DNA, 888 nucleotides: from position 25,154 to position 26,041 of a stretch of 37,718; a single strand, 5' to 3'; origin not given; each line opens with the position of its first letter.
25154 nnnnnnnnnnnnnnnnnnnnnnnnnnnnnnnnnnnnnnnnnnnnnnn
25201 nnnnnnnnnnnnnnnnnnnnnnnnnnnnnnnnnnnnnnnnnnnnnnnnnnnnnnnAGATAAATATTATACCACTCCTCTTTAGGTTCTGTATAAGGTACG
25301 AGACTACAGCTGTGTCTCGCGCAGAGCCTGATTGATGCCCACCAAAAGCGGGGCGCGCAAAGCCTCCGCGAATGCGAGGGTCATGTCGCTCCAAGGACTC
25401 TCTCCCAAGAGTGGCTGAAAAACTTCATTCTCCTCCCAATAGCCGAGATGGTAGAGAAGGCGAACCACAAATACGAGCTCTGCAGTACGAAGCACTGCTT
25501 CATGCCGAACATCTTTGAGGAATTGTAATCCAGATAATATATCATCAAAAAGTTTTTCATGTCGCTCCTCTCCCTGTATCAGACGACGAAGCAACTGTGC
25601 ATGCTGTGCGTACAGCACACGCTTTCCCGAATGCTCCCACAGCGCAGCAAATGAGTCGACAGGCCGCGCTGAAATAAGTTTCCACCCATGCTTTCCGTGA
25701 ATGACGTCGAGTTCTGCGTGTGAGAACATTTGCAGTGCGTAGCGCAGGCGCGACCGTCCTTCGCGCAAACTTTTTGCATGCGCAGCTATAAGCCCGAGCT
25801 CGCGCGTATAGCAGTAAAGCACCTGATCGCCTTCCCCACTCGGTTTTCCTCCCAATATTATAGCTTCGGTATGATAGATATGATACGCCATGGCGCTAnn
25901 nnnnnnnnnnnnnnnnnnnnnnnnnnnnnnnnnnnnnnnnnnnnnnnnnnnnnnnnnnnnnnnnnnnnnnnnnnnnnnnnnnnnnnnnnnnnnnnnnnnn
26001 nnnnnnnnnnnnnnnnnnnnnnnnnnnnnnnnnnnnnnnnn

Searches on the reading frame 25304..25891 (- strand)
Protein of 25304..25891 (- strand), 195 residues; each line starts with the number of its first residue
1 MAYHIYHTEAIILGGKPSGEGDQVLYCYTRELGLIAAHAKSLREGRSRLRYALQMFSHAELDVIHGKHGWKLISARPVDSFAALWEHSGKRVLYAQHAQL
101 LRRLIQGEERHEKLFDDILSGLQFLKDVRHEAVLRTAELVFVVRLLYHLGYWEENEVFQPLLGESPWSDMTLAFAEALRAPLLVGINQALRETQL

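Call 7: search_protein_families(library=pfam, proteins=[window:25304-25891:-], max_evalue=0.01)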
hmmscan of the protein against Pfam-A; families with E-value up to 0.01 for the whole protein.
window:25304-25891:- (195 aa): 2 families
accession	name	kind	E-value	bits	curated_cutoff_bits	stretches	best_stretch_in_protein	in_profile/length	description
PF11967.14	RecO_N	-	2.2e-11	44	27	1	5-80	3-79/80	Recombination protein O N terminal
PF02565.21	RecO_C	-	3.1e-05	24.2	22.1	1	90-151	5-64/157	Recombination protein O C terminal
